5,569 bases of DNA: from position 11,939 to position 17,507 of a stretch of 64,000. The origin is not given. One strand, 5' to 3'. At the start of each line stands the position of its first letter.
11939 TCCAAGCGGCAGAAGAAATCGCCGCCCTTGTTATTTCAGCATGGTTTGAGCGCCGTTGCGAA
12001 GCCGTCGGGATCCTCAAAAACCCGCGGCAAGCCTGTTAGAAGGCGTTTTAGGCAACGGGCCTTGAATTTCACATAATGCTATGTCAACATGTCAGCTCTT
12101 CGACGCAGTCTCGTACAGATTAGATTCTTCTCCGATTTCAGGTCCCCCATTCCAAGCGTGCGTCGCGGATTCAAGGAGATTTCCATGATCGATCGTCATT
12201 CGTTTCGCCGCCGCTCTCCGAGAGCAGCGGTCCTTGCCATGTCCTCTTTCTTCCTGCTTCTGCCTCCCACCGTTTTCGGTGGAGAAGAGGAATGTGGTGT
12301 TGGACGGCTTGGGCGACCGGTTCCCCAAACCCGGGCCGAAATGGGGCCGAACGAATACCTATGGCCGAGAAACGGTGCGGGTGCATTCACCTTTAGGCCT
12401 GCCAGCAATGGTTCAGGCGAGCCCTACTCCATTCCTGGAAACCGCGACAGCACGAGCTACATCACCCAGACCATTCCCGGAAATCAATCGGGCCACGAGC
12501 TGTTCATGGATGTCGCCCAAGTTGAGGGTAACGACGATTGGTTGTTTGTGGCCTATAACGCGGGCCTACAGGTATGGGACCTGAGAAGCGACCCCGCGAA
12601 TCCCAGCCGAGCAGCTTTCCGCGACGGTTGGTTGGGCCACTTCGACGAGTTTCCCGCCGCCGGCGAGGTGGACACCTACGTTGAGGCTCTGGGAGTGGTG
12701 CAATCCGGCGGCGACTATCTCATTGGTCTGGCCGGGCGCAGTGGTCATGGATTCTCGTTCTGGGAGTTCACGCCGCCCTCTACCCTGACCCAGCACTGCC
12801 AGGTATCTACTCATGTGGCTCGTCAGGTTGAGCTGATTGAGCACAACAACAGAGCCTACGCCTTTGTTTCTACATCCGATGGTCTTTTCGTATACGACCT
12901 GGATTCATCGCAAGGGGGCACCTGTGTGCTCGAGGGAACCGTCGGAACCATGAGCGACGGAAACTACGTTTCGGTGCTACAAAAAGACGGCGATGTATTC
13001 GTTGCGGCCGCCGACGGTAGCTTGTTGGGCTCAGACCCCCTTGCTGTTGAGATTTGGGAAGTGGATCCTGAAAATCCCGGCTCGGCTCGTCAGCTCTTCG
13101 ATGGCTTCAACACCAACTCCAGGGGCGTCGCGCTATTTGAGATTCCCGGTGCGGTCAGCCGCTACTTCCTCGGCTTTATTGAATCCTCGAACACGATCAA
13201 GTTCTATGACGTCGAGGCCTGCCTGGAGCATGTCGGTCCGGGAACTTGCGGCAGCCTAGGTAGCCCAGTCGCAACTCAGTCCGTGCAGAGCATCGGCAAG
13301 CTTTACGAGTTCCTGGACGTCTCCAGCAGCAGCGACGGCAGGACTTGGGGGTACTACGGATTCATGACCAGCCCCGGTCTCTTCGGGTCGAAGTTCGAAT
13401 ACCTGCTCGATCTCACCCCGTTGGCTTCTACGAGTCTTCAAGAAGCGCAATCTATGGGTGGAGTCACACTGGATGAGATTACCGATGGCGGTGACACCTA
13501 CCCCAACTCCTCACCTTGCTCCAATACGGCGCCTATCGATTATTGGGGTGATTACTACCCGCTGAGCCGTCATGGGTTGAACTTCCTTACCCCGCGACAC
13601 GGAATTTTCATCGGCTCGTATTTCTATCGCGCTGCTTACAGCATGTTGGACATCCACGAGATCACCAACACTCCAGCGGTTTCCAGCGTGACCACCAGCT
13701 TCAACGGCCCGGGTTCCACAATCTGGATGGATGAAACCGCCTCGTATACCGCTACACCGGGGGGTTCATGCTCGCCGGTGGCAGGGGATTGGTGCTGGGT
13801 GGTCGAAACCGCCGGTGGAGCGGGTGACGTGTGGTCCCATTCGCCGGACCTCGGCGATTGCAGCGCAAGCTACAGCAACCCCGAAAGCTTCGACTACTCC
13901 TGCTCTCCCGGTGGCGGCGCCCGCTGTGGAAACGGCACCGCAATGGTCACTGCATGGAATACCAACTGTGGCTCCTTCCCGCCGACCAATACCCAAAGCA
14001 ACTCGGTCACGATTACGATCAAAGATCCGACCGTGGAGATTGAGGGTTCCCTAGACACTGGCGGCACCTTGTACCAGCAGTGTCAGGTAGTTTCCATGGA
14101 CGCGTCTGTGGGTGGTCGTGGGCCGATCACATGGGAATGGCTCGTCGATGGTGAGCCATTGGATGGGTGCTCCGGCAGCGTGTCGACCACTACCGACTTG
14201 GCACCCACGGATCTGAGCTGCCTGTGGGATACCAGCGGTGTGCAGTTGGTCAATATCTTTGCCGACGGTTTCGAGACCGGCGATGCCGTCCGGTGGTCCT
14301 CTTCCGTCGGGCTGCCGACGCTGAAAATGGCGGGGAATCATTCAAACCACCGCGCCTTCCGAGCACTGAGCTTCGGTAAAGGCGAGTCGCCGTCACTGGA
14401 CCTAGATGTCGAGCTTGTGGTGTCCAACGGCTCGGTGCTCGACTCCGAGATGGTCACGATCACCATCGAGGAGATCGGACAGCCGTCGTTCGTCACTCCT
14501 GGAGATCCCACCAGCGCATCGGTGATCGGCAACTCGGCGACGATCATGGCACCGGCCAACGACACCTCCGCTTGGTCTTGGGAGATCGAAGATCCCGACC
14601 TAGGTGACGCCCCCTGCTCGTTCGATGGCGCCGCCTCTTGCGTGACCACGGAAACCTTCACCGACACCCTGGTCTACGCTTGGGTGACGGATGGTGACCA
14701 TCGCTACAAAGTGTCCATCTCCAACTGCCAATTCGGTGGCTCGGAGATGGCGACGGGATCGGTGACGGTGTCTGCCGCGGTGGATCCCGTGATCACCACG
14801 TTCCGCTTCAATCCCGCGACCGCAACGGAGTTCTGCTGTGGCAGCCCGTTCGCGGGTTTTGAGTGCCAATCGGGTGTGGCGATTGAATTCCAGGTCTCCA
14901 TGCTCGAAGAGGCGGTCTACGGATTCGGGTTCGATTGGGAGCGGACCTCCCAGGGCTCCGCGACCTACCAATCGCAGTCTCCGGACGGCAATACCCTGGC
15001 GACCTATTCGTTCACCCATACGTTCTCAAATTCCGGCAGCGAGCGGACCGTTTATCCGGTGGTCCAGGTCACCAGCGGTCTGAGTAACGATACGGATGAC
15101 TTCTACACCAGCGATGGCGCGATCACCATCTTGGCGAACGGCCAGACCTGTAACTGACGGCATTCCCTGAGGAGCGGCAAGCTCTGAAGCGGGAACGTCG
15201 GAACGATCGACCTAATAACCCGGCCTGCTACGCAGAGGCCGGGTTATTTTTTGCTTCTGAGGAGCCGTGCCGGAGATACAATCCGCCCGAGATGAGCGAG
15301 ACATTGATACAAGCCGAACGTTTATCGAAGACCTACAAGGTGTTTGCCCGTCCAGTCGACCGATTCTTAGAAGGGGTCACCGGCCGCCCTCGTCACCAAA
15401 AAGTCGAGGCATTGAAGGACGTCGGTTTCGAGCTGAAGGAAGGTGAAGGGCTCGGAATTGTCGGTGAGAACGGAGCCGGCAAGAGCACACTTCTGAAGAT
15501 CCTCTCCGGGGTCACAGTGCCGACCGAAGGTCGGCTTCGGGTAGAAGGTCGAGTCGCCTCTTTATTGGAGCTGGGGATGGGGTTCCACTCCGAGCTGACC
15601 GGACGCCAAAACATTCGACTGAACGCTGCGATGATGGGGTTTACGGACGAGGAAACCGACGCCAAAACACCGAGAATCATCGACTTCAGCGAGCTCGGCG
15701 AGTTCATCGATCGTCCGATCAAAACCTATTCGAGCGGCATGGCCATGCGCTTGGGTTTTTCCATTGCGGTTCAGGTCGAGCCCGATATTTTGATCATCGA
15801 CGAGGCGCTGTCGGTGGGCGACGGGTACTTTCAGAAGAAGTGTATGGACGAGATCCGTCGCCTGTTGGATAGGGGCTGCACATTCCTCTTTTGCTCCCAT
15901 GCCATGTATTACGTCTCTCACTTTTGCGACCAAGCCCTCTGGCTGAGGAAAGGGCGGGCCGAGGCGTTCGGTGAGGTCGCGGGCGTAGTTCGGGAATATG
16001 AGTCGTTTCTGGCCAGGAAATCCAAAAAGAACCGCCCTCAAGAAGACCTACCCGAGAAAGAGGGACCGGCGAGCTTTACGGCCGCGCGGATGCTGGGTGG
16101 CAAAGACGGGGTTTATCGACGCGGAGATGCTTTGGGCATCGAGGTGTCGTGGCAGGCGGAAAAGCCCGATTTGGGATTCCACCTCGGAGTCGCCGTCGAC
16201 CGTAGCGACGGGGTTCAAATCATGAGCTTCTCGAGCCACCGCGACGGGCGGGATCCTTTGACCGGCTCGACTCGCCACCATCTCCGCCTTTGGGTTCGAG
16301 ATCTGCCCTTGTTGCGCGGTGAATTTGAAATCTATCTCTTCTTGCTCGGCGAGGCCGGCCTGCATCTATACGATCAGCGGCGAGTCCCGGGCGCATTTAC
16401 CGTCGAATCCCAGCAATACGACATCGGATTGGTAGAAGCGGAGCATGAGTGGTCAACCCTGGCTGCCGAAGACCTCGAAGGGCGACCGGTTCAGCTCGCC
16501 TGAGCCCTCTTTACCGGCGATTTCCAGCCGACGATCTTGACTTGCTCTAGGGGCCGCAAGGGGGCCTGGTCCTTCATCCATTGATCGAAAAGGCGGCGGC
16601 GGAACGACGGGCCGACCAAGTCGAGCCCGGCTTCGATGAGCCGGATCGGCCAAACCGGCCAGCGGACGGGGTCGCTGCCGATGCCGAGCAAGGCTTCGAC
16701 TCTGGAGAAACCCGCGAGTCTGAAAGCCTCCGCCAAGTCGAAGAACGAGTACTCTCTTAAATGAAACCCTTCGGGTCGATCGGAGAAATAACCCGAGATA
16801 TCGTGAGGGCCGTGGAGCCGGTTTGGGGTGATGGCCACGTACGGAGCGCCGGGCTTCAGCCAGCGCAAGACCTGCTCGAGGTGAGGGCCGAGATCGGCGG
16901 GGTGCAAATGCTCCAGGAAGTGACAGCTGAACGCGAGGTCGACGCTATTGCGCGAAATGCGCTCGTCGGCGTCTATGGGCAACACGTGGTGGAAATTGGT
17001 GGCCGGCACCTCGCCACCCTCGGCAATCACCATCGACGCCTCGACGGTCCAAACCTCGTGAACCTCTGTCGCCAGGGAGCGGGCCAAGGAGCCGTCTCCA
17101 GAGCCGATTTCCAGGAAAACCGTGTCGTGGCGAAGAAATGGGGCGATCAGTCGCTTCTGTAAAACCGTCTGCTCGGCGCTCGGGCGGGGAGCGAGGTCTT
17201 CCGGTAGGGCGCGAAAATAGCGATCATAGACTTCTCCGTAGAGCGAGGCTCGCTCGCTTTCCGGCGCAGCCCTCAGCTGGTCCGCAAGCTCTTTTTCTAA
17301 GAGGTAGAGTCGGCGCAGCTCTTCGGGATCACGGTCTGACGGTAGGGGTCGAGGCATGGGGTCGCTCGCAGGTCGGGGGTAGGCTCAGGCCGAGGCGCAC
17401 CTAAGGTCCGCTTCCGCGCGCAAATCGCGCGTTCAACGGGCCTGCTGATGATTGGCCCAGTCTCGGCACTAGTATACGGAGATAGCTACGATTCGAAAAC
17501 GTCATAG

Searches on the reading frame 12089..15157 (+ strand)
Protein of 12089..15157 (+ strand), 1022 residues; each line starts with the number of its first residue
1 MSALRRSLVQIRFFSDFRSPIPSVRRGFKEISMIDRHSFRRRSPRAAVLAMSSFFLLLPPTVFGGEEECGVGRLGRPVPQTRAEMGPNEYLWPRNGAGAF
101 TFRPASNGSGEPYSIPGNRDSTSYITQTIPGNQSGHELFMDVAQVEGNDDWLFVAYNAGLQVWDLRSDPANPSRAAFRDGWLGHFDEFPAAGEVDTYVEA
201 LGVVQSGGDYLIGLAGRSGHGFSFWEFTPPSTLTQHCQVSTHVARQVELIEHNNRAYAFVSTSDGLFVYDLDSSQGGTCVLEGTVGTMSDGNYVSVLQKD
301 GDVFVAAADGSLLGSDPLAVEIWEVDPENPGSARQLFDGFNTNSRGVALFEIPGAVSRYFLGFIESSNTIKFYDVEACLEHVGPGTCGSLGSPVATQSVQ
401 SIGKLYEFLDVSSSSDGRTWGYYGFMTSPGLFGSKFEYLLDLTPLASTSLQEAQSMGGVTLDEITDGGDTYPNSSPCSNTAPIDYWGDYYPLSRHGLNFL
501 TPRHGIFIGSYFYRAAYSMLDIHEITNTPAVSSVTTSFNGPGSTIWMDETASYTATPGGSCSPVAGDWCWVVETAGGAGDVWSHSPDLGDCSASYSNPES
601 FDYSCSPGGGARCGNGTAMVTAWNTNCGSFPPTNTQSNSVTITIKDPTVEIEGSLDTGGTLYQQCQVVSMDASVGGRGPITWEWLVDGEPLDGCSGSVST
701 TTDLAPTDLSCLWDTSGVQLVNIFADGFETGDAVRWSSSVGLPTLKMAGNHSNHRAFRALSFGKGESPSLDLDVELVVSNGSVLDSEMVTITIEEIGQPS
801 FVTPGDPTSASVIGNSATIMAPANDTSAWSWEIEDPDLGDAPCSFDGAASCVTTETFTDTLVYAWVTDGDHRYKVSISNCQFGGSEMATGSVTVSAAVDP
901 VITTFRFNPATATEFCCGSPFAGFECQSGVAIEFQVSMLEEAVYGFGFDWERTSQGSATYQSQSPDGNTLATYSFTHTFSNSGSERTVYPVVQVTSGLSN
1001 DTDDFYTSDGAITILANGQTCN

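Call 12: search_protein_families(library=pfam, proteins=[window:12089-15157:+], max_evalue=0.001)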
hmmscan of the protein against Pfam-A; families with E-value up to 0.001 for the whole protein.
window:12089-15157:+ (1022 aa): 0 families

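Call 40: search_protein_families(library=ncbifam, proteins=[window:12089-15157:+], max_evalue=0.1)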
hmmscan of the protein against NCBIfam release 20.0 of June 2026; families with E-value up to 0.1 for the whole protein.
window:12089-15157:+ (1022 aa): 0 families

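Call 41: search_solved_structures(query=window:12089-15157:+, max_evalue=1)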
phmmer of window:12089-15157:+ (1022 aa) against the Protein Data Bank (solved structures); distinct sequences matched with E-value up to 1: 6.
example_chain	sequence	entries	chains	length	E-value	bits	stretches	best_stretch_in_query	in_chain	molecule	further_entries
5lxk_A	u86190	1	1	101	0.037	15.1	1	672-709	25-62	Decoration protein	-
1urm_A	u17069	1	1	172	0.49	11.4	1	317-380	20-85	PEROXIREDOXIN 5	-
1oc3_A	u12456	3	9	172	0.65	11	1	317-380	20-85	PEROXIREDOXIN 5 | PEROXIREDOXIN-5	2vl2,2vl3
1h4o_A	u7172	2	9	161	0.66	10.9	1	318-380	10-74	PEROXIREDOXIN 5 | PEROXIREDOXIN 5 RESIDUES 54-214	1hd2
3mng_A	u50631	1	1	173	0.66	10.9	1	317-380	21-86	Peroxiredoxin-5, mitochondrial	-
4k7i_A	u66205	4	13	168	0.66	10.9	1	317-380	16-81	Peroxiredoxin-5, mitochondrial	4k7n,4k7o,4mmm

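Call 46: find_homologous_proteins(query=window:12089-15157:+, max_evalue=0.00001)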
Query window:12089-15157:+ (1022 aa): 10 proteins with E <= 0.00001 among 8000 candidates.
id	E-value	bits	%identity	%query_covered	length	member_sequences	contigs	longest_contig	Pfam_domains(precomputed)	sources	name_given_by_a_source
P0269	0.0e+0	2299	100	97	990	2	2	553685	-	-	-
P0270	0.0e+0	1978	85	97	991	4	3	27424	-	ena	-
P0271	0.0e+0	1605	70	97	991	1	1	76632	-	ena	-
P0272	0.0e+0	1296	60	96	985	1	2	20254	-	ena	-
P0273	0.0e+0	1288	59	97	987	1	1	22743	-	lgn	-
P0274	0.0e+0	1137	55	96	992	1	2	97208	-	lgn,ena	-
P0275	0.0e+0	1062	52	97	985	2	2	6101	-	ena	-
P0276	7.4e-175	602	40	92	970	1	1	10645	PF00801.27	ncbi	ncbi:MAG: PKD domain-containing protein [Acidobacteriota bacterium]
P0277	2.1e-83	299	33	73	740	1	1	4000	-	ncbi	-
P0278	2.6e-78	282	30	92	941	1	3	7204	-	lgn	-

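Call 49: search_protein_families(library=padloc, proteins=[window:12089-15157:+], max_evalue=0.01)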
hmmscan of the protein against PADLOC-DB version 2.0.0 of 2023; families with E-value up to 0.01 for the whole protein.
window:12089-15157:+ (1022 aa): 0 families

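Call 50: search_protein_families(library=phrogs, proteins=[window:12089-15157:+], max_evalue=0.01)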
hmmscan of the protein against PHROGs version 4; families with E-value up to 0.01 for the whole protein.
window:12089-15157:+ (1022 aa): 0 families

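Call 63: predict_structure(alignment_id=A3)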
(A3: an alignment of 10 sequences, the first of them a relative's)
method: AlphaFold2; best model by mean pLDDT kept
length: 990 residues; sequences in the alignment: 10
mean_pLDDT: 64.2   pTM: 0.53
mean pLDDT of the five models: 64.2, 63.2, 62.6, 62.6, 59.0
residues with pLDDT >= 90: 101; 70-90: 372; 50-70: 219; < 50: 298
segments of 3 or more residues with pLDDT < 50: 1-45, 91-104, 159-163, 280-283, 350-352, 397-403, 434-453, 455-467, 602-604, 617-765, 806-831, 848-851
pLDDT, mean of each block of 10 residues (from residue 1): 29 43 38 28 47 54 61 73 59 39 61 83 79 83 53 57 68 87 81 83 85 88 89 88 88 82 86 79 67 92 84 86 75 82 76 67 77 79 81 60 69 70 73 46 36 43 45 87 75 66 76 82 79 79 73 79 88 73 80 72 62 58 35 34 37 30 28 26 24 26 32 28 32 38 37 37 51 55 56 55 48 29 40 59 57 64 70 80 73 83 88 89 84 88 89 88 81 82 77
secondary structure, 60 per line:
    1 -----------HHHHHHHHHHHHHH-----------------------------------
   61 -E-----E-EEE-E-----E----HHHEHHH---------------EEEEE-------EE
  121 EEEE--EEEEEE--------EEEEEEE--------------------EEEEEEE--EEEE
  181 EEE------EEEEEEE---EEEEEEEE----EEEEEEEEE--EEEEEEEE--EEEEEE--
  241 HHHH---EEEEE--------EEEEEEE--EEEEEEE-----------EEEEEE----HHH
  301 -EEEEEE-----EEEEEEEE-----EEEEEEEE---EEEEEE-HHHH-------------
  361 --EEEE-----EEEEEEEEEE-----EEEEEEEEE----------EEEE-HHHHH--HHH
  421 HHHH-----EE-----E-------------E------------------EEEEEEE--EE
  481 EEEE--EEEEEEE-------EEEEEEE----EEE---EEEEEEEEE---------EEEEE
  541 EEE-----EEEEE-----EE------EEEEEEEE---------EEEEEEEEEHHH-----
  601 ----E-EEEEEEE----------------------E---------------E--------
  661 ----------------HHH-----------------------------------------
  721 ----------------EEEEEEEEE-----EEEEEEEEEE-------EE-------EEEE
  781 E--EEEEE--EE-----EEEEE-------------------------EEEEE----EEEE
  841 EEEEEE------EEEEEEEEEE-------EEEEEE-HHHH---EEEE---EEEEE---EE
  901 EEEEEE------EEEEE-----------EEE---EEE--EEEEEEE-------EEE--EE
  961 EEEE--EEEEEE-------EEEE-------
elements in order (helices of 4 or more, strands of 3 or more residues): H12-25 E70-72 E107-111 E119-124 E127-132 E141-147 E168-174 E177-183 E190-196 E200-207 E212-220 E223-230 E233-238 H241-244 E248-252 E261-267 E270-276 E288-293 E302-307 E313-320 E326-333 E337-342 H344-347 E363-366 E372-381 E387-395 E406-409 H411-415 H418-424 E470-476 E479-484 E487-493 E501-507 E512-514 E518-526 E536-543 E549-553 E567-574 E584-592 E607-613 E737-745 E751-760 E777-781 E784-788 E798-802 E828-832 E837-846 E853-862 E870-875 H877-880 E884-887 E891-895 E899-906 E913-917 E929-931 E935-937 E940-946 E954-956 E959-964 E967-972 E980-983

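Call 65: fold_search(model_id=the predicted structure, library=pdb)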
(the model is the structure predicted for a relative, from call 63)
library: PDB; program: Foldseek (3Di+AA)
matches with E <= 10: 1693; with E <= 0.001: 285
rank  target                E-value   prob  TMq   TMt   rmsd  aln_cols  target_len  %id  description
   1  6fg9_B                4.7e-13  1.00  0.15  0.16  39.1      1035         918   10  Mouse SORCS2 ectodomain (sortilin related VPS10 domain containing receptor 2) (released 2018-08-01)
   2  6fg9_A                1.8e-12  1.00  0.14  0.15  39.0      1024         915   11  Mouse SORCS2 ectodomain (sortilin related VPS10 domain containing receptor 2) (released 2018-08-01)
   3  5l56_A                1.3e-09  1.00  0.26  0.23  30.8      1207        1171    9  Plexin A1 full extracellular region, domains 1 to 10, to 4 angstrom (released 2016-07-06)
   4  9fly_A                3.1e-09  1.00  0.10  0.11  75.8      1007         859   10  CryoEM structure of the base (4151-5009) in the grappling hook protein A (GhpA) in the bacterium Aureispira sp. CCB-QB (released 2024-10-16)
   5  8wa2_A                4.0e-09  1.00  0.10  0.06  45.1      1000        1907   12  cryo-EM structure of native mastigonemes isolated from Chlamydomonas reinhardtii at 3.0 angstrom resolution (released 2024-04-10)
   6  5l5g_C                4.8e-09  1.00  0.24  0.24  31.1      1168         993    8  Plexin A2 full extracellular region, domains 1 to 8 modeled, data to 10 angstrom (released 2016-07-06)
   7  3b43                  8.1e-08  1.00  0.10  0.15  45.2       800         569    8  I-band fragment I65-I70 from titin (released 2008-01-22)
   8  5l5l_A                1.3e-07  1.00  0.25  0.25  32.2      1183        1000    8  Plexin A4 full extracellular region, domains 1 to 8 modeled, data to 8 angstrom, spacegroup P2(1) (released 2016-07-06)
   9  5l5k                  1.3e-07  1.00  0.25  0.21  31.7      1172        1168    8  Plexin A4 full extracellular region, domains 1 to 10, data to 7.5 angstrom, spacegroup P4(1) (released 2016-07-06)
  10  7r5k_10               1.4e-07  0.95  0.10  0.06  51.0      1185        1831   11  Human nuclear pore complex (constricted) (released 2022-06-22)
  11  9hcj_10               2.6e-07  0.97  0.10  0.06  42.7      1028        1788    8  D. discoideum nuclear pore complex (released 2024-12-25)
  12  8xf6_A                2.9e-07  1.00  0.22  0.23  36.4      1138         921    9  Cryo-EM structure of integrin ITGAV, ITGB3 and Cilengitide TFA complex, conformation 2 (released 2024-12-18)
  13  7von                  4.0e-07  0.89  0.09  0.07  40.1      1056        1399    9  Native alpha-2-macroglobulin monomer (released 2022-11-16)
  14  7q61_A                4.4e-07  0.95  0.09  0.08  39.7      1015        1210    7  Structure of TEV conjugated A2ML1 (A2ML1-TC) (released 2022-04-20)
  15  9ba5_A                4.8e-07  1.00  0.14  0.21  35.8       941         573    9  Cross-linked Contactin 2 Ig1-Ig6 (released 2024-07-17)
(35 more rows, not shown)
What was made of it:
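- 12089..15157 (+): Conserved downstream neighbour 'BIG': a secreted beta-propeller with an Ig-like stalk (the database protein starts at 12185). Foldseek matches SorCS2, plexin, integrin alphaV and LGI1 ectodomains at E 5e-13 to 1e-6 (calls 63, 65).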

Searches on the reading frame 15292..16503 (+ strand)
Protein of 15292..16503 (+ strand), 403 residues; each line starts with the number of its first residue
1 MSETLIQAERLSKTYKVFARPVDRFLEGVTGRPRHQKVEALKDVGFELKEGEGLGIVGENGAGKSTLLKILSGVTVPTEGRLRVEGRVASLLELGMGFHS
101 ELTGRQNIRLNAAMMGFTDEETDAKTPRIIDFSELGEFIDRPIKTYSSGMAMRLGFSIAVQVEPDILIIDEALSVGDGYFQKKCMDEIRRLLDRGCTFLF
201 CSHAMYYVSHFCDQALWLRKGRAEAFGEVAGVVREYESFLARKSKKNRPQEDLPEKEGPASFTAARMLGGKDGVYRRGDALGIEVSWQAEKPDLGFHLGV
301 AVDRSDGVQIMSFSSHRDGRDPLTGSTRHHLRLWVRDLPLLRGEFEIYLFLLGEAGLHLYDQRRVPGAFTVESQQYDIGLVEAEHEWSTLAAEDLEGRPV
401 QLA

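Call 12: search_protein_families(library=pfam, proteins=[window:15292-16503:+], max_evalue=0.001)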
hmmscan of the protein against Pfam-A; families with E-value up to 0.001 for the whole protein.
window:15292-16503:+ (403 aa): 2 families
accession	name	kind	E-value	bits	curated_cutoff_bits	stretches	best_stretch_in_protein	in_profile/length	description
PF00005.33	ABC_tran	-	1.4e-21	77.9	25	1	41-173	1-136/137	ABC transporter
PF14524.12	Wzt_C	-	3.6e-05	24.2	30.4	1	258-381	8-141/143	Wzt C-terminal domain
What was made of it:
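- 15292..16503 (+): wzt: ABC ATPase with a weak Wzt_C-like C-terminal domain, the downstream bracket. Wzt_C 3.6e-5, below the Pfam cut-off (call 12).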

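Call 40: search_protein_families(library=ncbifam, proteins=[window:15292-16503:+], max_evalue=0.1)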
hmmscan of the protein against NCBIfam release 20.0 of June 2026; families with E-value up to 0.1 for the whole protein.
window:15292-16503:+ (403 aa): 187 families (the best 25 are shown)
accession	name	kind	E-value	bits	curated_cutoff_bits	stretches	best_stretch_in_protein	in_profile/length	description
NF010065.0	PRK13545.1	equivalog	9e-71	239.2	538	1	7-247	6-245/549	teichoic acids export protein ATP-binding subunit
NF010066.0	PRK13546.1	equivalog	2.9e-63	213.7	320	1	6-249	5-247/264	teichoic acids export ABC transporter ATP-binding subunit TagH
NF050108.1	galactan_ABC_ATP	equivalog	5.6e-55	186.2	400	1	37-238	41-242/244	galactan export ABC transporter ATP-binding subunit Wzt/RfbE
TIGR01188.1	drrA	subfamily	2.3e-34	119.1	312.45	1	36-243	4-222/302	daunorubicin resistance ABC transporter, ATP-binding protein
TIGR04521.1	ECF_ATPase_2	equivalog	4.3e-23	81.8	330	2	37-88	17-68/279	energy-coupling factor transporter ATPase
NF010059.0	PRK13536.1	equivalog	9.9e-23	80.4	549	1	40-231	58-260/342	nodulation factor ABC transporter ATP-binding protein NodI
NF010060.0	PRK13537.1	equivalog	1.6e-22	79.8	521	1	40-228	30-229/314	nodulation factor ABC transporter ATP-binding protein NodI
TIGR03740.1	galliderm_ABC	subfamily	4.7e-22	78.8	309.75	1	35-222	10-201/223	lantibiotic protection ABC transporter ATP-binding subunit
TIGR01288.1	nodI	equivalog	8.7e-22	77.5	424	1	41-233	20-223/303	nodulation factor ABC transporter ATP-binding protein NodI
TIGR02769.1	nickel_nikE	equivalog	3.3e-21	76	332.55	2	121-222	125-228/265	nickel import ATP-binding protein NikE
TIGR01166.1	cbiO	subfamily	4e-21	75.3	211.8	2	37-87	4-54/190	cobalt ABC transporter, ATP-binding protein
NF010068.0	PRK13548.1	equivalog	5.3e-21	74.9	261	1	36-235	16-233/261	heme ABC transporter ATP-binding protein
NF011692.0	PRK15112.1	equivalog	6.4e-21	75.1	452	1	1-233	1-239/269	putrescine export ABC transporter ATP-binding protein SapF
TIGR03864.1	PQQ_ABC_ATP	hypoth_equivalog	1.1e-20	74.1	302.25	1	35-236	11-223/236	ABC transporter, ATP-binding subunit, PQQ-dependent alcohol dehydrogenase system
TIGR02142.1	modC_ABC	equivalog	2.2e-20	73.2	285.05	1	42-237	14-224/353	molybdenum ABC transporter ATP-binding protein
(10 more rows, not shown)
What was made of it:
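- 15292..16503 (+): NCBIfam TagH/Wzt-like (call 40).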

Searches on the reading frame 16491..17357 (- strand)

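Call 12: search_protein_families(library=pfam, proteins=[window:16491-17357:-], max_evalue=0.001)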
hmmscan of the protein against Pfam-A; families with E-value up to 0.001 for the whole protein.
window:16491-17357:- (288 aa): 4 families
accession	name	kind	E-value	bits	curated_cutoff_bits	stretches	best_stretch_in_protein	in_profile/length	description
PF13489.12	Methyltransf_23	-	2.4e-10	40.8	27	1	72-220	17-162/164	Methyltransferase domain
PF08241.18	Methyltransf_11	-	9.5e-08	33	21.2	1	82-171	1-91/95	Methyltransferase domain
PF13649.12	Methyltransf_25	-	5.4e-07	30.6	27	1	82-170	2-96/97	Methyltransferase domain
PF08242.18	Methyltransf_12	-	1e-06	29.8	30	1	82-171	1-96/98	Methyltransferase domain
